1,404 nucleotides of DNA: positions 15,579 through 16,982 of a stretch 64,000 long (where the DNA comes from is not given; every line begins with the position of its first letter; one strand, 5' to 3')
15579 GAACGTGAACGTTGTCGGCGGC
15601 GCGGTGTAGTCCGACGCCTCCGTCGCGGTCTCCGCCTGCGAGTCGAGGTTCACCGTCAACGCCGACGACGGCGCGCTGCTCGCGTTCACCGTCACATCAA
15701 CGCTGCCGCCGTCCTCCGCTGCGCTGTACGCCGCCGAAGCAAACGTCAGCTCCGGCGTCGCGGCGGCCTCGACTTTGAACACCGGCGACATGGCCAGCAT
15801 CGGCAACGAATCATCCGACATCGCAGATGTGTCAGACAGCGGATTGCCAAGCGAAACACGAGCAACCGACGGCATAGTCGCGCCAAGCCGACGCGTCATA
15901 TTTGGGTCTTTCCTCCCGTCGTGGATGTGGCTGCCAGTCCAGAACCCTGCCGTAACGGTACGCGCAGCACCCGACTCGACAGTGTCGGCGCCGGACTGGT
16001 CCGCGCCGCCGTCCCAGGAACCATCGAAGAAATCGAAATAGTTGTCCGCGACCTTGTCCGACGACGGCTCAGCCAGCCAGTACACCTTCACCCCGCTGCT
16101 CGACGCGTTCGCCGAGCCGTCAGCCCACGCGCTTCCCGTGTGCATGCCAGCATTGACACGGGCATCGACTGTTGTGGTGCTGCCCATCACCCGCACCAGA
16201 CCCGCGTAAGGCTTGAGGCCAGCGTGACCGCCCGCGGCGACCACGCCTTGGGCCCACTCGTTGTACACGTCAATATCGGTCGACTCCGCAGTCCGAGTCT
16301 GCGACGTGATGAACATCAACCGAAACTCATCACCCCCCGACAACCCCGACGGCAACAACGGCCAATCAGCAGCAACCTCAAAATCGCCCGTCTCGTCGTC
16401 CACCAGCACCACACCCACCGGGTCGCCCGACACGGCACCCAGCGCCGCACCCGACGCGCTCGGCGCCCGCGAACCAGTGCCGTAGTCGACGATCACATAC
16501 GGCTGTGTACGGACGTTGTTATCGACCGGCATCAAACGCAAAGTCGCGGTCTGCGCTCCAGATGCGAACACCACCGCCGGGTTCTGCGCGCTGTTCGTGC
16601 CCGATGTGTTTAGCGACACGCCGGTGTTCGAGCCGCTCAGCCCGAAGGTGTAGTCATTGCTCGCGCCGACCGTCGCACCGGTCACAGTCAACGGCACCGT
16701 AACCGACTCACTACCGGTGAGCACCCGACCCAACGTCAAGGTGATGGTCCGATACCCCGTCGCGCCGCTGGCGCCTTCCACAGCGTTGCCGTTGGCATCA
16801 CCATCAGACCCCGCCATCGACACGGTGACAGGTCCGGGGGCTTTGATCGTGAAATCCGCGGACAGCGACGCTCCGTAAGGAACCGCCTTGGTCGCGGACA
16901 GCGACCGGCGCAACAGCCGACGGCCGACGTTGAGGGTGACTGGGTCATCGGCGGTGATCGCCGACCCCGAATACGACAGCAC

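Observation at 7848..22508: A 14.7-kb single ORF for a 4,886-aa secreted repeat protein sits between lepA and hrcA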

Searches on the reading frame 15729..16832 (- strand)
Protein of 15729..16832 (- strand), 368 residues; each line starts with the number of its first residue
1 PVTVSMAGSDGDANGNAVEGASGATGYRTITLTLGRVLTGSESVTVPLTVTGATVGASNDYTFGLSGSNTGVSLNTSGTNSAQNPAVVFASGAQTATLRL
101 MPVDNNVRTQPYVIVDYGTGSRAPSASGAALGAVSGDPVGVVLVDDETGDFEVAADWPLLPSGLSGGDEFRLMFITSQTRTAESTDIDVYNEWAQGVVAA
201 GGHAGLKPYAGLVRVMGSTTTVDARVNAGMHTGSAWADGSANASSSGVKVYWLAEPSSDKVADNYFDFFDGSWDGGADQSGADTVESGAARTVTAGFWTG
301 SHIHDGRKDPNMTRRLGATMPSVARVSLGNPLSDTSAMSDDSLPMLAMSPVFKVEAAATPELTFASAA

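Call 20: find_homologous_proteins(query=window:15729-16832:-, max_evalue=0.00001)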
Query window:15729-16832:- (368 aa): 16 proteins with E <= 0.00001 among 8000 candidates.
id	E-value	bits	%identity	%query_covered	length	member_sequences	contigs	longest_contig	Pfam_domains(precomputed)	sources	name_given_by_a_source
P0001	3.8e-122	426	60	97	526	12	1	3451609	PF03160.21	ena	-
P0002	8.8e-116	405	69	77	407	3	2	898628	PF03160.21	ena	-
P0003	2.7e-83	298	71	41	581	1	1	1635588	-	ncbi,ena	-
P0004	3.2e-81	291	57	75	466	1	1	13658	PF03160.21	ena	-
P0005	7.0e-73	264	46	100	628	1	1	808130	PF03160.21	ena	-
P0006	8.6e-72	260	64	57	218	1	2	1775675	-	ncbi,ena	-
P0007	6.0e-66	241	65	53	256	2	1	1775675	-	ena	-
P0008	2.1e-59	220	63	49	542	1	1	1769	PF03160.21,PF05345.19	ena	-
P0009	7.1e-41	159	39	77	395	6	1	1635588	PF03160.21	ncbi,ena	-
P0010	1.6e-37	148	52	38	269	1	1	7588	-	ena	-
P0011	1.9e-37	147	73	31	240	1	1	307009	-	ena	-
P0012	1.5e-22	99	38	58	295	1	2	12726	-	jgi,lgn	-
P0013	4.0e-21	94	44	46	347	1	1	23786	PF00041.28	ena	-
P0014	2.1e-18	85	36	56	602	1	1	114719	PF25059.2,PF00028.24,PF00041.28,PF16656.12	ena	-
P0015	4.9e-16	77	43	33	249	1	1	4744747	-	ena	-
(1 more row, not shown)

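Call 21: find_encoding_contigs(protein=P0001, flank=10000, max_places=3)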
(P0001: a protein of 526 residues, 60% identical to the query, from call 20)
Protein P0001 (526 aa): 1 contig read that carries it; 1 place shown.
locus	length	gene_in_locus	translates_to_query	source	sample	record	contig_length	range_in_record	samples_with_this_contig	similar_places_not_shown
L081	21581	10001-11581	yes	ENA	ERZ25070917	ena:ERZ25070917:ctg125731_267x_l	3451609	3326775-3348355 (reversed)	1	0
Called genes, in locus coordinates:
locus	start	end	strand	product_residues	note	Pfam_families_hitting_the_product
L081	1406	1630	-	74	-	-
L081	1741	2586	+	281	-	-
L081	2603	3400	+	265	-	-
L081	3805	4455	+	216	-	PF03160:Calx-beta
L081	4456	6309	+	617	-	-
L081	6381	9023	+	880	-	PF03160:Calx-beta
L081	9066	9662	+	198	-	-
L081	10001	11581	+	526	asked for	PF03160:Calx-beta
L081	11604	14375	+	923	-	PF03160:Calx-beta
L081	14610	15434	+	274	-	-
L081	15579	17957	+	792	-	PF03160:Calx-beta (faint)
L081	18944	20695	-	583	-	PF00239:Resolvase, PF07508:Recombinase, PF13408:Zn_ribbon_recom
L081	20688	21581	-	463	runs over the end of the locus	PF04326:SLFN_AlbA_2, PF13749:HATPase_c_4, PF21247:Fic-like_C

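Call 22: find_encoding_contigs(protein=P0002, flank=10000, max_places=3)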
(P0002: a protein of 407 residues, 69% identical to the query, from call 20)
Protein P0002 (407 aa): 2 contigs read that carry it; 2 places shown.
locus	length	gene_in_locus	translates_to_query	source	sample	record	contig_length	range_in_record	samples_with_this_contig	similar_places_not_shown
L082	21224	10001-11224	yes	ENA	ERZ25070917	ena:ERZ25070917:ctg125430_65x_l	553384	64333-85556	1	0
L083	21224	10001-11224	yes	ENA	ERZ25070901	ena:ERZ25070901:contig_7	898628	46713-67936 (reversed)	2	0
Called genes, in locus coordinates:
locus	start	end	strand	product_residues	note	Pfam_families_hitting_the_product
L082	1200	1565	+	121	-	-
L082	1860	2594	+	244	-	-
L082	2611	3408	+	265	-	-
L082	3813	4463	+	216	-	PF03160:Calx-beta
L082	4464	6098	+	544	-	-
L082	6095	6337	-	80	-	-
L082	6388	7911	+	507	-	PF03160:Calx-beta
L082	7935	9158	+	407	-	PF03160:Calx-beta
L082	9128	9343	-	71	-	-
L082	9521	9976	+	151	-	-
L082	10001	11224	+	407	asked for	PF03160:Calx-beta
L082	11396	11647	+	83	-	-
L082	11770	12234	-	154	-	-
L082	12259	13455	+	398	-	-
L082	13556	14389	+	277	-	PF03160:Calx-beta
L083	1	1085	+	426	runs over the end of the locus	PF00561:Abhydrolase_1, PF12697:Abhydrolase_6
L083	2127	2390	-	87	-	PF13586:DDE_Tnp_1_2, PF01609:DDE_Tnp_1 (faint)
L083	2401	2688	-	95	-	PF13340:DUF4096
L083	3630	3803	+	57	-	-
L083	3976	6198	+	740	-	PF03160:Calx-beta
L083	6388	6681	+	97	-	-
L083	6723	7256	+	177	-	-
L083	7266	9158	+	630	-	PF03160:Calx-beta, PF20579:LapA (weak), PF03160:Calx-beta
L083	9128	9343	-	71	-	-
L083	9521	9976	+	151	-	-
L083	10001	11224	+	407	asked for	PF03160:Calx-beta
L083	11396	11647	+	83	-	-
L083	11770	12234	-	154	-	-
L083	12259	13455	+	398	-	-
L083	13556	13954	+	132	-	PF03160:Calx-beta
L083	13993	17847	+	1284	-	PF13927:Ig_3 (faint), PF03160:Calx-beta (weak)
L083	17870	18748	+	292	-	-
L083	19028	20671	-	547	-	PF00239:Resolvase, PF07508:Recombinase, PF13408:Zn_ribbon_recom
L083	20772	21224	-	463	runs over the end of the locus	PF04326:SLFN_AlbA_2, PF13749:HATPase_c_4, PF21247:Fic-like_C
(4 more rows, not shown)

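Call 35: search_solved_structures(query=window:15729-16832:-, max_evalue=10)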
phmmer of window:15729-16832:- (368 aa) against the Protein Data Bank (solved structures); distinct sequences matched with E-value up to 10: 0.

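Call 39: predict_structure(alignment_id=A3)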
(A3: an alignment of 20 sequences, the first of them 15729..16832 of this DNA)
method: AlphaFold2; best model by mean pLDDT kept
length: 368 residues; sequences in the alignment: 20
mean_pLDDT: 77.0   pTM: 0.68
mean pLDDT of the five models: 77.0, 69.5, 64.1, 52.1, 45.6
residues with pLDDT >= 90: 89; 70-90: 171; 50-70: 78; < 50: 30
segments of 3 or more residues with pLDDT < 50: 11-26, 54-56, 105-109, 146-148
pLDDT, mean of each block of 10 residues (from residue 1): 78 38 50 92 91 54 80 91 90 89 54 74 89 79 55 85 90 90 90 86 80 88 86 70 71 79 79 62 62 78 81 90 71 79 91 77 55
secondary structure, 60 per line:
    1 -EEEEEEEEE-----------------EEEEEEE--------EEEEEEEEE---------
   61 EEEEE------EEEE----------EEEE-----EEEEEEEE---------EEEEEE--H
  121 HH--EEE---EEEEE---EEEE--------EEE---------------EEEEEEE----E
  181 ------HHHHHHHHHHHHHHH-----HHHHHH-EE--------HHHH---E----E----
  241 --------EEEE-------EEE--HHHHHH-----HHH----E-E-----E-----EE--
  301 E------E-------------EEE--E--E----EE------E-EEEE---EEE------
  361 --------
elements in order: E2-10 E28-34 E43-51 E61-65 E72-75 E86-89 E95-102 E112-117 E125-127 E131-135 E139-142 E151-153 E169-175 H187-201 H207-212 H224-227 E249-252 E260-262 H265-270 E322-324 E345-348 E352-354

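Call 43: fold_search(model_id=the predicted structure, library=pdb)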
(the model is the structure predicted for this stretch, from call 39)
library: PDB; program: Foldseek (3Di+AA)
matches with E <= 10: 1615; with E <= 0.001: 4
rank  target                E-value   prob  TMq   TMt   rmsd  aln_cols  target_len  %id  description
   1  9ifr                  2.6e-05  1.00  0.22  0.52   4.9       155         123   14  CLIPPER domain from the Gram-negative fibrillar adhesin "B9T28_05395 (released 2025-11-26)
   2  1dy1                  6.8e-05  1.00  0.34  0.63   5.3       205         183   17  Murine endostatin, crystal form III (released 2001-01-21)
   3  1dy0                  6.1e-04  1.00  0.35  0.67   4.4       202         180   15  Murine endostatin, crystal form II (released 2000-04-11)
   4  1koe                  7.6e-04  1.00  0.35  0.69   4.1       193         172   16  ENDOSTATIN (released 1999-02-16)
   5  6kgf_C                2.0e-03  1.00  0.22  0.46   5.6       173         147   12  Crystal structure of CaDoc0917(R16D)-CaCohA2 complex at pH 8.2 (released 2020-07-08)
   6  6kgf_A                2.9e-03  0.99  0.21  0.46   5.2       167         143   13  Crystal structure of CaDoc0917(R16D)-CaCohA2 complex at pH 8.2 (released 2020-07-08)
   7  2zot_C                4.8e-03  0.97  0.21  0.44   6.6       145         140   10  Crystal structure of human F-spondin reeler domain (fragment 1) (released 2008-10-14)
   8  9lr7_B                4.8e-03  0.44  0.15  0.15   9.9       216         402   10  Crystal Structure of the Basal pilin EbpB from Enterococcus faecalis. (released 2025-07-16)
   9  6kge_A                5.1e-03  1.00  0.24  0.53   5.2       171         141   10  Crystal structure of CaDoc0917(R16D)-CaCohA2 complex at pH 5.5 (released 2020-07-08)
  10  3qc6                  5.1e-03  0.66  0.19  0.20  17.9       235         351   12  GspB (released 2011-08-10)
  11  6k35_A                5.1e-03  0.28  0.14  0.09  18.7       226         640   12  Crystal structure of GH20 exo beta-N-acetylglucosaminidase from Vibrio harveyi in complex with NAG-thiazoline (released 2020-05-13)
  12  1dy2                  5.4e-03  1.00  0.31  0.61   5.1       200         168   12  Murine collagen alpha1(XV), endostatin domain (released 2001-01-21)
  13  6kgc_A                5.4e-03  0.99  0.22  0.47   6.9       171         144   12  Crystal structure of CaDoc0917(R49D)-CaCohA2 complex at pH 5.4 (released 2020-07-08)
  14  3qc5                  6.4e-03  0.60  0.18  0.19  16.4       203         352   12  GspB (released 2011-08-10)
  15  2dpk                  7.2e-03  0.99  0.20  0.51   7.3       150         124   15  The Crystal Structure of the Primary Ca2+ Sensor of the Na+/Ca2+ Exchanger (released 2006-06-13)
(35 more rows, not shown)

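Call 75: search_protein_families(library=pfam, proteins=[P0014], max_evalue=0.01)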
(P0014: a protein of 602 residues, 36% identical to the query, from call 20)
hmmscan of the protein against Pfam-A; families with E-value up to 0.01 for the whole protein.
P0014 (602 aa): 7 families
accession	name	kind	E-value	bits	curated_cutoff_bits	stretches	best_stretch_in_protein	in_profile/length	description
PF00041.27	fn3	-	1.6e-12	47.9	25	1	367-449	5-80/84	Fibronectin type III domain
PF25059.1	FN3_DSCAM-DSCAML_C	-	1.6e-09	38.4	39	1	389-456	16-82/89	DSCAM/DSCAML C-terminal Fn3-like domain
PF16656.11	Pur_ac_phosph_N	-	1.7e-06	28.9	30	1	367-451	5-90/93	Purple acid Phosphatase, N-terminal domain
PF00028.23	Cadherin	-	3.5e-06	27.8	28.8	1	269-351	4-90/93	Cadherin domain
PF21605.3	CRLF2-like_D2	-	2.7e-05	24.6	27.3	1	374-447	12-79/94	Cytokine receptor-like factor 2-like, D2 domain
PF23592.1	Cadherin_CELSR2_9th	-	0.00044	20.8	36.8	1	273-348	22-95/100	CELSR2-like, ninth cadherin domain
PF25788.1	Ig_Rha78A_N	-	0.0054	17.4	27.4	0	379-455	21-102/105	Rha78A-like, N-terminal immunoglobulin domain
